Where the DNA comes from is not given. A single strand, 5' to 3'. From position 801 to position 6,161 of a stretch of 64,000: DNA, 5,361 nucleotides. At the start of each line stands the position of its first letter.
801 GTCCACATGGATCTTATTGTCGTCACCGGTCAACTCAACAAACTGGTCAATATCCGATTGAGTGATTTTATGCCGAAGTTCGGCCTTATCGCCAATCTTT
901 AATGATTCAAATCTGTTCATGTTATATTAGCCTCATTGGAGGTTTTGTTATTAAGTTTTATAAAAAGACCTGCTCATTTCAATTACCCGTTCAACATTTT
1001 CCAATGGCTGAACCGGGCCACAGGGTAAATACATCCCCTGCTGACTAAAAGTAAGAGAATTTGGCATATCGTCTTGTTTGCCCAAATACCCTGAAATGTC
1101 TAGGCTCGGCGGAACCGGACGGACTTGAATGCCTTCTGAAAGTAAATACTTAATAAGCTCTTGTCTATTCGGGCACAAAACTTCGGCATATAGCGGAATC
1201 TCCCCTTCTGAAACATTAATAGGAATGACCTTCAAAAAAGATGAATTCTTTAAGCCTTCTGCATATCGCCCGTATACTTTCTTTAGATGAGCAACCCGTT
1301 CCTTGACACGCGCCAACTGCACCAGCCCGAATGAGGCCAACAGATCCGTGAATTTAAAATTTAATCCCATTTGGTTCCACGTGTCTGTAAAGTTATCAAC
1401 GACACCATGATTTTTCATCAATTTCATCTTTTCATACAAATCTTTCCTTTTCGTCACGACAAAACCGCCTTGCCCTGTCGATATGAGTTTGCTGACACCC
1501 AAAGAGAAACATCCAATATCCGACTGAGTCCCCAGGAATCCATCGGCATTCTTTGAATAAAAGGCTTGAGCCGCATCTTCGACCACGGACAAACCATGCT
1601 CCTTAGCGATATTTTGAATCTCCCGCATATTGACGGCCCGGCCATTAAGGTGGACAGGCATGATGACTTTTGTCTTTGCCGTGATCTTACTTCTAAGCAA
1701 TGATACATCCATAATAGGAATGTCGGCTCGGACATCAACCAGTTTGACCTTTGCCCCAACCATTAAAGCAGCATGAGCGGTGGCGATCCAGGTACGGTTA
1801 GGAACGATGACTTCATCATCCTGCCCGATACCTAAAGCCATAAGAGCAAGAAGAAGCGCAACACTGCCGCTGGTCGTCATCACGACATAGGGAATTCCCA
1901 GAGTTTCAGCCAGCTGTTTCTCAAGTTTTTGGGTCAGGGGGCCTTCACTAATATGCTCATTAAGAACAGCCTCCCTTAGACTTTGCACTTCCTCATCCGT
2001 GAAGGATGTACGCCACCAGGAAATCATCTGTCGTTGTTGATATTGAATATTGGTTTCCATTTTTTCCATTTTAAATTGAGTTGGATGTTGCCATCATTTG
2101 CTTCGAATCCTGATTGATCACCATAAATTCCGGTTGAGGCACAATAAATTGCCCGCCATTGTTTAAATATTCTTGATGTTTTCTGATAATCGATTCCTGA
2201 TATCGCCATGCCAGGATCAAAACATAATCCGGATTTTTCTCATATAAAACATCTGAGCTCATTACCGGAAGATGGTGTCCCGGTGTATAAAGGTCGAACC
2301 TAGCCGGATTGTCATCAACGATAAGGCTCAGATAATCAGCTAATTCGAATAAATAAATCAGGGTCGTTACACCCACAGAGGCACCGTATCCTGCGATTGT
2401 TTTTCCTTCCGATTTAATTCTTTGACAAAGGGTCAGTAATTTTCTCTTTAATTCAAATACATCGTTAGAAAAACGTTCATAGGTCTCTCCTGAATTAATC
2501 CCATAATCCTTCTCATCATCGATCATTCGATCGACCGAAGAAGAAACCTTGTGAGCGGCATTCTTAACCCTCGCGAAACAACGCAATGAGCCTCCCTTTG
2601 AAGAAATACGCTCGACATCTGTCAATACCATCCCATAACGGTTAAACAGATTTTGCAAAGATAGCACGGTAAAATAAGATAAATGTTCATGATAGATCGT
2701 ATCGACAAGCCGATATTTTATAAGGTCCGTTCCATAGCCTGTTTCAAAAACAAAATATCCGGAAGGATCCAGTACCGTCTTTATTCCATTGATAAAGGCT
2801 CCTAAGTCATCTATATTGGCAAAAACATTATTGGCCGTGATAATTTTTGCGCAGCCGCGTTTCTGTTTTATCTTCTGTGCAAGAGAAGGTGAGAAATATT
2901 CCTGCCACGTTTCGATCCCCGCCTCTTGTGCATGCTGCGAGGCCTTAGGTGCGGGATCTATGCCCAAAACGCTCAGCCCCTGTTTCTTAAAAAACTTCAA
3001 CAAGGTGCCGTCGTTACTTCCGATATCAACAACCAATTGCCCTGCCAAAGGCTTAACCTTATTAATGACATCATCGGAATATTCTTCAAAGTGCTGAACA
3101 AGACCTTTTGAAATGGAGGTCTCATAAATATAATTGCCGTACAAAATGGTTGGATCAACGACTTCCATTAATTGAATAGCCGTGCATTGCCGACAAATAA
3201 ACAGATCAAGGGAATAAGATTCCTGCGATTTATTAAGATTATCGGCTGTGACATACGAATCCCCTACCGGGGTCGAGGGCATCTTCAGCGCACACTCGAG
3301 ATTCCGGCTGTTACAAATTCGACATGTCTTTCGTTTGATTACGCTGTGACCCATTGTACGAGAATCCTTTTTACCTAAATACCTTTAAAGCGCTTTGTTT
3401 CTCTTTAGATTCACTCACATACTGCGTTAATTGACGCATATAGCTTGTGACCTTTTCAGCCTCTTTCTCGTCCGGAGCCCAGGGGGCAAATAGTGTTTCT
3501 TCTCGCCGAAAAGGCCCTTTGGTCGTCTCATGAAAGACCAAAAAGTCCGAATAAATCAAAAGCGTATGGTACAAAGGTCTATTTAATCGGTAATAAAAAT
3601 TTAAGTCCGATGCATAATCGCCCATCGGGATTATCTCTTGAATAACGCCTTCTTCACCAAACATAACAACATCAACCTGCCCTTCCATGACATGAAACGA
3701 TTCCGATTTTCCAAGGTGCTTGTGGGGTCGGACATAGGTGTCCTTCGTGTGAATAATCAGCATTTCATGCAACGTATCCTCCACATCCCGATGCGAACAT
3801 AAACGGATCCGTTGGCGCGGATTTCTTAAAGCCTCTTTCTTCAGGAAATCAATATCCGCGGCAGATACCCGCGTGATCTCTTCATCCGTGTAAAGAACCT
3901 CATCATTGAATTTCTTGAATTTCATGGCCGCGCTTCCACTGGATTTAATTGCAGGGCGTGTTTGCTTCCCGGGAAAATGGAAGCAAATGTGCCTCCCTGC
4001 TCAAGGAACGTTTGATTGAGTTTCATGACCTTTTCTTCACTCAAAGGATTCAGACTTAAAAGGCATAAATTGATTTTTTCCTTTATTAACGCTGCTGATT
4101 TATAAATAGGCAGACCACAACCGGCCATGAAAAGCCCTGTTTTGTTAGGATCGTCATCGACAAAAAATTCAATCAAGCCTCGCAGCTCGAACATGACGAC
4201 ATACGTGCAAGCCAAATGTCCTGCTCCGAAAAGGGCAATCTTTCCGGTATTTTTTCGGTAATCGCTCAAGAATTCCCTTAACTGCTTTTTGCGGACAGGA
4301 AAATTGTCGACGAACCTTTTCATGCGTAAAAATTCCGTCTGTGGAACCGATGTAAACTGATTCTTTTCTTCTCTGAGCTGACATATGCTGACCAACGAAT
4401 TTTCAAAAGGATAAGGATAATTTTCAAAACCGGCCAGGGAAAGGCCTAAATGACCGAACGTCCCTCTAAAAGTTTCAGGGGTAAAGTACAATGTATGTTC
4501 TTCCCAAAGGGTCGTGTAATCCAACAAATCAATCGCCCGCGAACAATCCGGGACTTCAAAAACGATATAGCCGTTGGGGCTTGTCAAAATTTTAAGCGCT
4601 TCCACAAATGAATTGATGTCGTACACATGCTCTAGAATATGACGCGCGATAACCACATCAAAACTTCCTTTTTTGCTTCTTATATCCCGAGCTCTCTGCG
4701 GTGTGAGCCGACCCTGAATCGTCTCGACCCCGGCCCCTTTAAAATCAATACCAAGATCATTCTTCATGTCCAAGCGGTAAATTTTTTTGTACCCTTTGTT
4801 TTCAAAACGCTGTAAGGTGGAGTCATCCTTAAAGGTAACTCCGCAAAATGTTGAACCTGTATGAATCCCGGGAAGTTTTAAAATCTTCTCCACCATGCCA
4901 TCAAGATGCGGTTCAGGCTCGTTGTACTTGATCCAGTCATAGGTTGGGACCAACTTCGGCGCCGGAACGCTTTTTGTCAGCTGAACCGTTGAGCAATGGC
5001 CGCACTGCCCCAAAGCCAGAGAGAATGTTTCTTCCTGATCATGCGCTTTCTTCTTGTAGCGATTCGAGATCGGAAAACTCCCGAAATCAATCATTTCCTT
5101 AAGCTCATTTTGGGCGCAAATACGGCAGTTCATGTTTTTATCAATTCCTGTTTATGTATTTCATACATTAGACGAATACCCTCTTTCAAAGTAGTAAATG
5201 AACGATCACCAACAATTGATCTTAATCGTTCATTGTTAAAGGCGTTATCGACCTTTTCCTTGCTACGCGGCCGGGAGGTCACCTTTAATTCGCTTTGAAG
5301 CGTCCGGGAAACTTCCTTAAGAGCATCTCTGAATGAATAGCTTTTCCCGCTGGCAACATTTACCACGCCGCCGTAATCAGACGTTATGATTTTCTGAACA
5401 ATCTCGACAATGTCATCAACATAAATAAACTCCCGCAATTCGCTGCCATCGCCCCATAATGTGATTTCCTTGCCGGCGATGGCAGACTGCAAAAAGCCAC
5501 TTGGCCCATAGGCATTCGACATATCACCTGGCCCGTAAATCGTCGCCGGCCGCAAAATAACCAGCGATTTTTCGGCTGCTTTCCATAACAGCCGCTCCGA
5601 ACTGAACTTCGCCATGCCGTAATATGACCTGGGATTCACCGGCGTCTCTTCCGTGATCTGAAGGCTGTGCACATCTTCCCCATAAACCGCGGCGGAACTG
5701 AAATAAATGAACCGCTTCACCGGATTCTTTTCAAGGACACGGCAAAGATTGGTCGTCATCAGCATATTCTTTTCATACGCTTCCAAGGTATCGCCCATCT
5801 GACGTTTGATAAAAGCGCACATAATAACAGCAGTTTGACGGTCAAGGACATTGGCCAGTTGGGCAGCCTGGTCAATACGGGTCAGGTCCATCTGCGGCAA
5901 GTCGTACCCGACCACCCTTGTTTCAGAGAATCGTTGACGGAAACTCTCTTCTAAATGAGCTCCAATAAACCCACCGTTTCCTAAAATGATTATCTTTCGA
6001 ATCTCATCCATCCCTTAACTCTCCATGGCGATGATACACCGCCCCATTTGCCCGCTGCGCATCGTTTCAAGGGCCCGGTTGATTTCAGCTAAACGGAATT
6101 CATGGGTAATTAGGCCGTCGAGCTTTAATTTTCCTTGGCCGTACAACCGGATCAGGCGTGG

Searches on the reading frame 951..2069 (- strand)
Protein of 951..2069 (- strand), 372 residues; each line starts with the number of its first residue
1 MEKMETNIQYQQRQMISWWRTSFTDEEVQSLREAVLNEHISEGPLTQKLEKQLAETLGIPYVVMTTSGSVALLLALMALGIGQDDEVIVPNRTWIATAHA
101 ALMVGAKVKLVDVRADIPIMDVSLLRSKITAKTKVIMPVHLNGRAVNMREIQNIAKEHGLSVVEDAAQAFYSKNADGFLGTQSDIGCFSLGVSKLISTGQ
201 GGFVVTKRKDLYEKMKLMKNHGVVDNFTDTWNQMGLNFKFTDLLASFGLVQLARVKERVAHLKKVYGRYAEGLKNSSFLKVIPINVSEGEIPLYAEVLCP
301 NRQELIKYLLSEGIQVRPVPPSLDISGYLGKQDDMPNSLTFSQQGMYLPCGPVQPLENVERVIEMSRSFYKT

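Call 28: search_protein_families(library=pfam, proteins=[window:951-2069:-], max_evalue=0.00001)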
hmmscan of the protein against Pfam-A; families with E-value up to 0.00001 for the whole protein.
window:951-2069:- (372 aa): 5 families
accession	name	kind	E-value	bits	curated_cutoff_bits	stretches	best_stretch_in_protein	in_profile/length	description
PF01041.23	DegT_DnrJ_EryC1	-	1.1e-80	272.1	19.8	1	24-364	4-357/360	DegT/DnrJ/EryC1/StrS aminotransferase family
PF01212.27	Beta_elim_lyase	-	2.7e-11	43.8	27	1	40-275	28-267/288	Beta-eliminating lyase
PF00155.27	Aminotran_1_2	-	1.4e-09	38.1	19.7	1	45-318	43-332/361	Aminotransferase class I and II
PF00266.25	Aminotran_5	-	2.4e-08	33.8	21.5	1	47-223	46-229/371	Aminotransferase class-V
PF01053.26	Cys_Met_Meta_PP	-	8.3e-06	25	27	0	42-231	50-239/381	Cys/Met metabolism PLP-dependent enzyme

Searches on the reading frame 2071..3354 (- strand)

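Call 28: search_protein_families(library=pfam, proteins=[window:2071-3354:-], max_evalue=0.00001)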
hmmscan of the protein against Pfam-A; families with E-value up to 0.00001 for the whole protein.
window:2071-3354:- (427 aa): 6 families
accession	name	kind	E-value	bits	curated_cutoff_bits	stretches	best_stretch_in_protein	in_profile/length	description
PF08484.17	Methyltransf_14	-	9.1e-48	162.5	23.5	1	252-408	2-160/160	C-methyltransferase C-terminal domain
PF08421.16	Methyltransf_13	-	4.8e-17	62.3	31.3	1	11-72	1-62/62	Putative zinc binding domain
PF13489.12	Methyltransf_23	-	6.9e-16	58.8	27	1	103-244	21-161/164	Methyltransferase domain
PF08241.18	Methyltransf_11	-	7.6e-09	36.5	21.2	1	109-203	1-95/95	Methyltransferase domain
PF08242.18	Methyltransf_12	-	3.7e-08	34.4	30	1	109-201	1-98/98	Methyltransferase domain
PF13649.12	Methyltransf_25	-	7.5e-06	27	27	0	108-199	1-97/97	Methyltransferase domain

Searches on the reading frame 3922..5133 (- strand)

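Call 28: search_protein_families(library=pfam, proteins=[window:3922-5133:-], max_evalue=0.00001)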
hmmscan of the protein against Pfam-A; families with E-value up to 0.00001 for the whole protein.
window:3922-5133:- (403 aa): 3 families
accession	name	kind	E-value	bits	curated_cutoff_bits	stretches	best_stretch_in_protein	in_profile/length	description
PF08484.17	Methyltransf_14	-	2.4e-14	53.9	23.5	1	270-388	42-160/160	C-methyltransferase C-terminal domain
PF08421.16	Methyltransf_13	-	2.7e-14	53.5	31.3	1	3-58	1-58/62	Putative zinc binding domain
PF13489.12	Methyltransf_23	-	2.9e-10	40.6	27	1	141-232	65-160/164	Methyltransferase domain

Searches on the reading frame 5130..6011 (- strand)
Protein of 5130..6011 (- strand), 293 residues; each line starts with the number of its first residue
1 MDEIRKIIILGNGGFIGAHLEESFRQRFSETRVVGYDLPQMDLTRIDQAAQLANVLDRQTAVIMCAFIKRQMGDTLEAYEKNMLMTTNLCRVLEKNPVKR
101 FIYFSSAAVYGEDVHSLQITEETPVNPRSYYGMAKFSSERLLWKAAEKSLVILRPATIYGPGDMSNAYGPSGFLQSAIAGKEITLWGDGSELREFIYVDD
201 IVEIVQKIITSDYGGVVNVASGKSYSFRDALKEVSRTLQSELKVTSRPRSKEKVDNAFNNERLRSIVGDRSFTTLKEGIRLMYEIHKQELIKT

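Call 28: search_protein_families(library=pfam, proteins=[window:5130-6011:-], max_evalue=0.00001)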
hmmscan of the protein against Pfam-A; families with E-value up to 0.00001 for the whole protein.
window:5130-6011:- (293 aa): 6 families
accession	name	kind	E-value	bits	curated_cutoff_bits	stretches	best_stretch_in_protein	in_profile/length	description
PF01370.27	Epimerase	-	1.7e-40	139.3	20.9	1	7-220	1-240/240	NAD dependent epimerase/dehydratase family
PF16363.11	GDP_Man_Dehyd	-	1.7e-20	74.2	27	1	67-256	87-284/332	GDP-mannose 4,6 dehydratase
PF04321.23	RmlD_sub_bind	-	7.9e-13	48.6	27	1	6-161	2-154/287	RmlD substrate binding domain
PF01073.25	3Beta_HSD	-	1.2e-12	47.9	22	1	46-203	54-223/280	3-beta hydroxysteroid dehydrogenase/isomerase family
PF07993.18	NAD_binding_4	-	3e-08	33.6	20.1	1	51-203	81-256/258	Male sterility protein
PF13460.12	NAD_binding_10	-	1.7e-07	31.7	27.2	1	47-158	49-146/184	NAD(P)H-binding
